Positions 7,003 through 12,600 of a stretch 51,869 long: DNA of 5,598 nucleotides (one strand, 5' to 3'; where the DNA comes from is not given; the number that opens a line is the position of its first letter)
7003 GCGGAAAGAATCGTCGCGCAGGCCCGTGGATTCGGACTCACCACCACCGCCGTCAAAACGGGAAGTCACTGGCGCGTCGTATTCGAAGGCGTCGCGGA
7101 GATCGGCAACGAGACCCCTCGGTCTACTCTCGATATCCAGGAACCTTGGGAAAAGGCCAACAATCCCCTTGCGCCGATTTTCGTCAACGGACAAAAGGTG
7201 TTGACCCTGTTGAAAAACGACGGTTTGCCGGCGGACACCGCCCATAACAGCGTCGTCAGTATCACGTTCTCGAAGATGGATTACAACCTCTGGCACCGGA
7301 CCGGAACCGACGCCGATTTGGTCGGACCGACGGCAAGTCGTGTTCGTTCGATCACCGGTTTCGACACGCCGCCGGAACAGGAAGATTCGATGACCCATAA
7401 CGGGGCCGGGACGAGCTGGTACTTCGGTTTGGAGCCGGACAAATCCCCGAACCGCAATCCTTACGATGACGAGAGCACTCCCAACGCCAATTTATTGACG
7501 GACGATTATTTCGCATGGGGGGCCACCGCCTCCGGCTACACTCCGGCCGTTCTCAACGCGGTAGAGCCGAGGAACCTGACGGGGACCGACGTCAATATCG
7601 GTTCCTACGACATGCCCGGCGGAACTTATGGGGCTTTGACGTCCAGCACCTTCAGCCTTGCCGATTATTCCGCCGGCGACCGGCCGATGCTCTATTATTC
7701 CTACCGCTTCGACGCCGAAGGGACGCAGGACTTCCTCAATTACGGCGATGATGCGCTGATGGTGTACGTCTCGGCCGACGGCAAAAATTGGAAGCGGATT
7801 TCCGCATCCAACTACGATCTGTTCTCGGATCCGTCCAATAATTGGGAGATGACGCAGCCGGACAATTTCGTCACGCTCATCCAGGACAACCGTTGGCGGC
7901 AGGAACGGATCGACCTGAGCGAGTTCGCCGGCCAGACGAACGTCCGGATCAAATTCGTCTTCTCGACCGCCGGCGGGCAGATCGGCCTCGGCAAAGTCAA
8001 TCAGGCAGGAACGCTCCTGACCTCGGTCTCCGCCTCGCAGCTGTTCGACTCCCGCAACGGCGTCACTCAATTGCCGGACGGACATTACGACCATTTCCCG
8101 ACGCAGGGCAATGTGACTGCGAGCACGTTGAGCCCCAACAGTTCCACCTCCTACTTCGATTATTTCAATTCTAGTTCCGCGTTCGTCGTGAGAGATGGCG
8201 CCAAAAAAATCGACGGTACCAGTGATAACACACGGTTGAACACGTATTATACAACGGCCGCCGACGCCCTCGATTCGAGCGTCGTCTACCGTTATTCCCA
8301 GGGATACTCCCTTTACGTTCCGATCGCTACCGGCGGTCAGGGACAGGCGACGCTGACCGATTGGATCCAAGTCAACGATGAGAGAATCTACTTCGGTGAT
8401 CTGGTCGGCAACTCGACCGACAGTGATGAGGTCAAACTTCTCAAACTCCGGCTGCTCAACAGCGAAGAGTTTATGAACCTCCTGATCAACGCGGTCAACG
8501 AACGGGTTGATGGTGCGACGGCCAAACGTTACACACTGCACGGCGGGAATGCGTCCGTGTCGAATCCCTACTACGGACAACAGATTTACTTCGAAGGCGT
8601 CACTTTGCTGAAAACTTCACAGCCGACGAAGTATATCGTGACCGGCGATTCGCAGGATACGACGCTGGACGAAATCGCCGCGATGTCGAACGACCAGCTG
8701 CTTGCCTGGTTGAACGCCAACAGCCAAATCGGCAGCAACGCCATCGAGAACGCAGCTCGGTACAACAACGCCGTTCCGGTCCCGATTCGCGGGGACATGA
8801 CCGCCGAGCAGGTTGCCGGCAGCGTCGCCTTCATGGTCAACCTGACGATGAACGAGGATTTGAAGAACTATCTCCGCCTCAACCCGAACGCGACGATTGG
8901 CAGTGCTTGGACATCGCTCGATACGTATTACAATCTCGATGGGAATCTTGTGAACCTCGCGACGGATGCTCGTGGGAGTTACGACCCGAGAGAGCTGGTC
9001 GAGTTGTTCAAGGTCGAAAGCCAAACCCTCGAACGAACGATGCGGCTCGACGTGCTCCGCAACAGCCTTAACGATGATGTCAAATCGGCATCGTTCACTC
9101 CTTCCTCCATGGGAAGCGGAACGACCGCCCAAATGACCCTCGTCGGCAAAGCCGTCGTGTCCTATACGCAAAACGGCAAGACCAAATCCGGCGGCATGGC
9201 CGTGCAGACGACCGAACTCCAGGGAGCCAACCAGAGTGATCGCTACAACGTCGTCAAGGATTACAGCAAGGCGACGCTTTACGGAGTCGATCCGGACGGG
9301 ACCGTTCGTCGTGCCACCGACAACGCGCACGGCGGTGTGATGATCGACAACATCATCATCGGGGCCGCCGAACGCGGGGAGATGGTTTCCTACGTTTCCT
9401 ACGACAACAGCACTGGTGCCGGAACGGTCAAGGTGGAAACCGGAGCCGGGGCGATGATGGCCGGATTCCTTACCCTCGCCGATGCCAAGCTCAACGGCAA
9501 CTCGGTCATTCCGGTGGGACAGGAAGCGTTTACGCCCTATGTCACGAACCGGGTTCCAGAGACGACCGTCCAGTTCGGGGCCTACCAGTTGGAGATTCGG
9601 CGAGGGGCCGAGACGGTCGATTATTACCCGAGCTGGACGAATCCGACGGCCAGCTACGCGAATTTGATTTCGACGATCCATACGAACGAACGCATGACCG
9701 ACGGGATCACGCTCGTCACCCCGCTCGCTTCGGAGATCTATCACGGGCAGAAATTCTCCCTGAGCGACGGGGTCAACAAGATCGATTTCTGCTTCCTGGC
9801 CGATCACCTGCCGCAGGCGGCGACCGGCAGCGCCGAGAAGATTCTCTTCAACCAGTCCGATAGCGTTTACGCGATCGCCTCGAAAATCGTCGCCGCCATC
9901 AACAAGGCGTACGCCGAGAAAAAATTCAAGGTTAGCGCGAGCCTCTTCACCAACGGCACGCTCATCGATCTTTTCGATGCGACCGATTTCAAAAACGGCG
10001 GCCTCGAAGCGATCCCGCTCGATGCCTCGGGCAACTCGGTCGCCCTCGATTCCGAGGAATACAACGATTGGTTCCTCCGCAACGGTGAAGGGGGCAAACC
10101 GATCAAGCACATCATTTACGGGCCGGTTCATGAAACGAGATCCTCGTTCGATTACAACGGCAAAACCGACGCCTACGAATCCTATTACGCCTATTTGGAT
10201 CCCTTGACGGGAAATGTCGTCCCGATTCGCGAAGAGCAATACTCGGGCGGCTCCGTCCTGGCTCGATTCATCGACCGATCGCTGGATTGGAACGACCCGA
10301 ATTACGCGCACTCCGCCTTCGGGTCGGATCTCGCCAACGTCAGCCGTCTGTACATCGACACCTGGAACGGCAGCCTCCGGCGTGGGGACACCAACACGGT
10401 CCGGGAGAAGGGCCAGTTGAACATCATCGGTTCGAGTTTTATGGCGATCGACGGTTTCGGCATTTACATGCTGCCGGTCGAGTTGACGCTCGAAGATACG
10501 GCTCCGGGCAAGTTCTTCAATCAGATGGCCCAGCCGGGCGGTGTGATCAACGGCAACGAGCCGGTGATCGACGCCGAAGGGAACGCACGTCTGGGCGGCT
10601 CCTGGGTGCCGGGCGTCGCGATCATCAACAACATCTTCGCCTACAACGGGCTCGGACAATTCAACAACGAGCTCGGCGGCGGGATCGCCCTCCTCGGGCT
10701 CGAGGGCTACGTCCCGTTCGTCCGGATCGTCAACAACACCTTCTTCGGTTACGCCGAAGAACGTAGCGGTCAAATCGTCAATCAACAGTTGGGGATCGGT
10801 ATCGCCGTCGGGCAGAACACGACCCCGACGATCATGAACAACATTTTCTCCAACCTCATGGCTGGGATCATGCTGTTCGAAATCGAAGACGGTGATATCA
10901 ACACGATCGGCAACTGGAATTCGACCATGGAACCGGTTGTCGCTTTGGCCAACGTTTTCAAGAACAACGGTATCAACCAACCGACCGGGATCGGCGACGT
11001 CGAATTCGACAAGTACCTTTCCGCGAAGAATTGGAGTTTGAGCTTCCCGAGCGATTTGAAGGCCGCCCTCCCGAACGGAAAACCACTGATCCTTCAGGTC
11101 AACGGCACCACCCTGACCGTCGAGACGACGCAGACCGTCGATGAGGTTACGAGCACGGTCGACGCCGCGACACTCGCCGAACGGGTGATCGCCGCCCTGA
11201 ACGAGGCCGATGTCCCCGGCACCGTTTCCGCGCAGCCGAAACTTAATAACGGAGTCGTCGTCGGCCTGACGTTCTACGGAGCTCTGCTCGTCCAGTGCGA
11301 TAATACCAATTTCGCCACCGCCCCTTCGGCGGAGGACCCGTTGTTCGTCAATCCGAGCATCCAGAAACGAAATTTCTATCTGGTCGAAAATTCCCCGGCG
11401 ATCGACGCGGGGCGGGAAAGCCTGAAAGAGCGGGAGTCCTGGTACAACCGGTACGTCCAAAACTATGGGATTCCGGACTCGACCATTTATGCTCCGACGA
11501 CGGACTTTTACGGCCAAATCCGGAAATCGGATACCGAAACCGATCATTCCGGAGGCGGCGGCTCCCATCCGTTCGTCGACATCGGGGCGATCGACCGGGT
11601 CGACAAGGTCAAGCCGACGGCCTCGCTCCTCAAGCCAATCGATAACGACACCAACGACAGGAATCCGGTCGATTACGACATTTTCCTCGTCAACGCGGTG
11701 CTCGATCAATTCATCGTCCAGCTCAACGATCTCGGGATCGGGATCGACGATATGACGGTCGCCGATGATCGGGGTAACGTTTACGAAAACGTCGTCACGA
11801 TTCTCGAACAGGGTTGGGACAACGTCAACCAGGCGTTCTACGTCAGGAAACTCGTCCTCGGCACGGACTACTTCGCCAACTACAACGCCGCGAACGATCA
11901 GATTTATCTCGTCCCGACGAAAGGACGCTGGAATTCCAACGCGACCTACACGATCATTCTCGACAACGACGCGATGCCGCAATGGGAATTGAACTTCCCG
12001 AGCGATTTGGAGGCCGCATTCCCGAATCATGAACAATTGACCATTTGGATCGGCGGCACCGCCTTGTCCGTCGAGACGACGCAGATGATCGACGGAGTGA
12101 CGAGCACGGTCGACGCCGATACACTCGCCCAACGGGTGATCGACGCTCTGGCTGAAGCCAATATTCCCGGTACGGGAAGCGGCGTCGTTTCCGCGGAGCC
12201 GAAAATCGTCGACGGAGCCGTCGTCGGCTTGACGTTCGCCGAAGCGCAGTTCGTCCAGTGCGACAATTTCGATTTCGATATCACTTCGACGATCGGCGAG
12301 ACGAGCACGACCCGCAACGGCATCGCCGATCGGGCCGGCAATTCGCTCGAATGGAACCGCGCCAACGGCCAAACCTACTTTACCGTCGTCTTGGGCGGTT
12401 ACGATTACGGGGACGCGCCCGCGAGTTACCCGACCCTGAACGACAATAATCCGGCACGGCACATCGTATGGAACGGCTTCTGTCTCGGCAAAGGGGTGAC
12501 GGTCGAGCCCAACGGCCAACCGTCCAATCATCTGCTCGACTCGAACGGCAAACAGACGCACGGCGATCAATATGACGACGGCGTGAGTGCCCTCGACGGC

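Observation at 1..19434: One uninterrupted ORF of >19.4 kb (>6,452 aa) still open at the window edge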

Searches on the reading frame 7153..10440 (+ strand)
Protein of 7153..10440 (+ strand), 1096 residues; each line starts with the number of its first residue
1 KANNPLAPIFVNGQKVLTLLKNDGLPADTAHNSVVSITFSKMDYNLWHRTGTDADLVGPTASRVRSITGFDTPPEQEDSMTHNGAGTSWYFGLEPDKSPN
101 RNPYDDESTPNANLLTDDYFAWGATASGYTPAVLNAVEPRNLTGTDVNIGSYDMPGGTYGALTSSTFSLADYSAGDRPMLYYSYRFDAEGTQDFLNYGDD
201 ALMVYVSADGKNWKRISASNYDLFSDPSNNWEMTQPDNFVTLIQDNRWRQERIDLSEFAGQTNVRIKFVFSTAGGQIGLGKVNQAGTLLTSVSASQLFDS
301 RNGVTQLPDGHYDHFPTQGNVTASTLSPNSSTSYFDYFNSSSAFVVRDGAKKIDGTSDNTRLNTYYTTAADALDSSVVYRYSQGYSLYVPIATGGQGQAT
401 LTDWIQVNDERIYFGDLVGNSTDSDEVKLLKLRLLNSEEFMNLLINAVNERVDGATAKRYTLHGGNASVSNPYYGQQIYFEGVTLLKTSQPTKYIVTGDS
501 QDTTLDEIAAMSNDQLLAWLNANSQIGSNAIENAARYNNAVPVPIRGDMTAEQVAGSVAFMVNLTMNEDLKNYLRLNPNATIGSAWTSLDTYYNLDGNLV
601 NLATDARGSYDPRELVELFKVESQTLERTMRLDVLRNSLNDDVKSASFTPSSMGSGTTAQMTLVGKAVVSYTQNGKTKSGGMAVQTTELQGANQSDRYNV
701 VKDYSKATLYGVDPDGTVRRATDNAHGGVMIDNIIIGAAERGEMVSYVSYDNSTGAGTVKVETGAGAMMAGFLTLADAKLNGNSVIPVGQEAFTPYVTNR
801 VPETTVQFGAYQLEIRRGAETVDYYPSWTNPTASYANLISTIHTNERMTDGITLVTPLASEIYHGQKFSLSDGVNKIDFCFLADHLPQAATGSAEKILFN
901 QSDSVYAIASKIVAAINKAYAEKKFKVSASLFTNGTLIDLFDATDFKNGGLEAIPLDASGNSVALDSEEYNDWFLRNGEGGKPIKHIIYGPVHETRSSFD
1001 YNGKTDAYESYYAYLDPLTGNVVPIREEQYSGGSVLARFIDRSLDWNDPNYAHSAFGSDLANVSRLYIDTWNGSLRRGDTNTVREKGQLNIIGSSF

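Call 48: find_homologous_proteins(query=window:7153-10440:+, max_evalue=0.00001)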
Query window:7153-10440:+: 8000 candidates shared short words with the query, none scored E <= 0.00001.

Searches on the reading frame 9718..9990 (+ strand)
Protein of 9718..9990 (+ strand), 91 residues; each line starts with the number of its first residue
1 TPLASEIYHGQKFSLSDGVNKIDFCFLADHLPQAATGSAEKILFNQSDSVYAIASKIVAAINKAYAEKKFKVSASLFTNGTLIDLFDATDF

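Call 117: search_solved_structures(query=A11, max_evalue=5)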
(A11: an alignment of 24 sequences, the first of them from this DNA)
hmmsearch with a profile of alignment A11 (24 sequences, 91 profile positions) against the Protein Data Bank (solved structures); distinct sequences matched with E-value up to 5: 15.
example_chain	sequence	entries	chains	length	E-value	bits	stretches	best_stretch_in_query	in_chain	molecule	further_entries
6iwy_A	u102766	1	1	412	0.026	17.7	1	35-64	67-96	Flagellar hook-associated protein 2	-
4nx9_A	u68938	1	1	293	0.041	17.1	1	35-66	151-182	Flagellin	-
9cb9_A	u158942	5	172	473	0.12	15.6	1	37-88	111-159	Structural protein | Tail sheath protein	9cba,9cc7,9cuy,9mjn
9hz7_L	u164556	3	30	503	0.28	14.4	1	40-62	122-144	Tail sheath protein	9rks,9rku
8jl8_A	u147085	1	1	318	0.53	13.5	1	15-49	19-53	Collagen-binding adhesin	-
3a0t_A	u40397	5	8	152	0.54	13.5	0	21-86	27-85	Sensor protein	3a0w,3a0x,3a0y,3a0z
3imo_A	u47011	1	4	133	0.86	12.8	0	49-81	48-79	Integron cassette protein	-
7pwf_A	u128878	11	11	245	1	12.6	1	8-55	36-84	40S ribosomal protein SA | Ribosomal protein SA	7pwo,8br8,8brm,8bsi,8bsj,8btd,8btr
7m0q_A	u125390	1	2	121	1.1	12.4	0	41-85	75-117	Network hallucinated protein 0738_mod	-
3nbm_A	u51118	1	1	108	1.2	12.4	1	55-88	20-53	PTS system, lactose-specific IIBC components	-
2qya_A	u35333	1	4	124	1.9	11.7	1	46-77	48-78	Uncharacterized conserved protein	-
8fop_T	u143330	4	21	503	1.9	11.7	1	37-62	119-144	Tail sheath protein | Tail sheath protein, gp20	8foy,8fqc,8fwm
9iyc_A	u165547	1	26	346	2.8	11.2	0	42-67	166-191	Flagellar P-ring protein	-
7bgl_a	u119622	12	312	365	3.4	10.9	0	42-66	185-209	Flagellar P-ring protein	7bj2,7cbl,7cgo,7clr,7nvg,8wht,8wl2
5fhy_A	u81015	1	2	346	4.5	10.5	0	32-86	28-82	B-type flagellar hook-associated protein 2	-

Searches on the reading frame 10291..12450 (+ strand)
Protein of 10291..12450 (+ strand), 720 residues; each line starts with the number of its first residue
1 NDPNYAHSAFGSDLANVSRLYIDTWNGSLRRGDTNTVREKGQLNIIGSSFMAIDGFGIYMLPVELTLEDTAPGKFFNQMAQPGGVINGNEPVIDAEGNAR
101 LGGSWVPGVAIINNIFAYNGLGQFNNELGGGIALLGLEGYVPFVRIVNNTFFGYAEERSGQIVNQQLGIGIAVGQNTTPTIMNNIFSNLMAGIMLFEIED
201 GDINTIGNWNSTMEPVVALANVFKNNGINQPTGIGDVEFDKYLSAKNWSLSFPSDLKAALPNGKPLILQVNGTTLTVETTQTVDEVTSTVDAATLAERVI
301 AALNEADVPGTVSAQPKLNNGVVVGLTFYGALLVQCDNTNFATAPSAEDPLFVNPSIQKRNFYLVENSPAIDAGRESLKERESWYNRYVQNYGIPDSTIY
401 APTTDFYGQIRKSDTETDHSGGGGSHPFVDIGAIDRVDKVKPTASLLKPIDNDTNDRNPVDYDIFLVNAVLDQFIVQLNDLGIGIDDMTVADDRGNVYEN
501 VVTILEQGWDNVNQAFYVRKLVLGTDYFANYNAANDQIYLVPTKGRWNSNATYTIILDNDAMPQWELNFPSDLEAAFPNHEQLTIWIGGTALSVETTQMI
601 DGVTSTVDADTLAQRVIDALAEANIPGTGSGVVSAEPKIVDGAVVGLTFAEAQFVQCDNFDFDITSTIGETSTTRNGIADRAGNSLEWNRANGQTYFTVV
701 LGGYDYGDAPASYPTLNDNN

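Call 49: search_protein_families(library=pfam, proteins=[window:10291-12450:+], max_evalue=1)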
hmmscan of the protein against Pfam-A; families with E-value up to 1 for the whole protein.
window:10291-12450:+ (720 aa): 2 families
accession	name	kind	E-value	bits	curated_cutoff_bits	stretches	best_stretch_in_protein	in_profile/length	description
PF02237.23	BPL_C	-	0.035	14.5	21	1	320-338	16-34/48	Biotin protein ligase C terminal domain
PF07747.17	MTH865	-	0.079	13.1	25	0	243-278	10-45/70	MTH865-like family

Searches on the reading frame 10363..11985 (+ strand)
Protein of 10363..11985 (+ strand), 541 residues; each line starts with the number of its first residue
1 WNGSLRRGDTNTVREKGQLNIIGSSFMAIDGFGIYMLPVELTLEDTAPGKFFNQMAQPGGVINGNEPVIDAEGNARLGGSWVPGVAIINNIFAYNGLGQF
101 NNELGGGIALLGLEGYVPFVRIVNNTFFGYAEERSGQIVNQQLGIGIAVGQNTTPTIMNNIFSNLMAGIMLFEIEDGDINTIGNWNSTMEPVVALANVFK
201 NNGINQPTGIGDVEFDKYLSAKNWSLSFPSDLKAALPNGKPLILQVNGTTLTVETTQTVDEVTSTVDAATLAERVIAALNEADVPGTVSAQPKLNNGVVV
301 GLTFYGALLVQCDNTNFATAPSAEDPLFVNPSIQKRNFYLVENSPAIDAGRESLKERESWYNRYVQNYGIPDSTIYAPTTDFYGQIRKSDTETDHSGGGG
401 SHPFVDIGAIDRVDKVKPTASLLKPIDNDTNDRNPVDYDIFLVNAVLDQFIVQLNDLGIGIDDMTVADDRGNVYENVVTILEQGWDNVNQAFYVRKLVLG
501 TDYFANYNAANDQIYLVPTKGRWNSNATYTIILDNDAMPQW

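Call 110: search_protein_families(library=pfam, alignment_id=A10, max_evalue=0.1)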
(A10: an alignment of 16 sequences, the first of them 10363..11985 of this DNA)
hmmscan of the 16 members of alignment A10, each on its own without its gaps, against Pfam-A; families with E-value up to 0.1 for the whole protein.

A. member 1, window:10363-11985:+ (541 aa): 1 family
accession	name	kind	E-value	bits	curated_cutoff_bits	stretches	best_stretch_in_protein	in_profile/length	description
PF02237.23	BPL_C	-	0.026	14.9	21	1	296-314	16-34/48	Biotin protein ligase C terminal domain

B. families by the number of members that match (of 16 scanned): 7 families
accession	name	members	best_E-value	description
PF13229.12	Beta_helix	15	7.2e-09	Right handed beta helix region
PF05048.19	NosD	10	0.00025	Periplasmic copper-binding protein (NosD)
PF17161.10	DUF5123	9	5e-06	Domain of unknown function (DUF5123)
PF07602.17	DUF1565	2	0.024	Protein of unknown function (DUF1565)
PF02237.23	BPL_C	1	0.026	Biotin protein ligase C terminal domain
PF20844.2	PCF11_RFEG_rpt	1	0.038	Pre-mRNA cleavage complex 2 protein Pcf11, RFEGP repeat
PF25126.1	DUF7818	1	0.043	Domain of unknown function (DUF7818)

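Call 111: search_solved_structures(query=A10, max_evalue=1)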
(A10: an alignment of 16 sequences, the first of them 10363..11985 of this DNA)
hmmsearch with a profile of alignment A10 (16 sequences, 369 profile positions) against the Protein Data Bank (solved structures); distinct sequences matched with E-value up to 1: 3.
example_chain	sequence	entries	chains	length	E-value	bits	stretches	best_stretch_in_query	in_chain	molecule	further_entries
6f7d_A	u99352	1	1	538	0.068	15.1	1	62-158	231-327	Tailspike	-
6f7k_A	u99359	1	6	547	0.07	15.1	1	62-158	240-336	Tailspike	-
3w35_A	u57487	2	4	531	0.37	12.7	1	174-228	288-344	NapH1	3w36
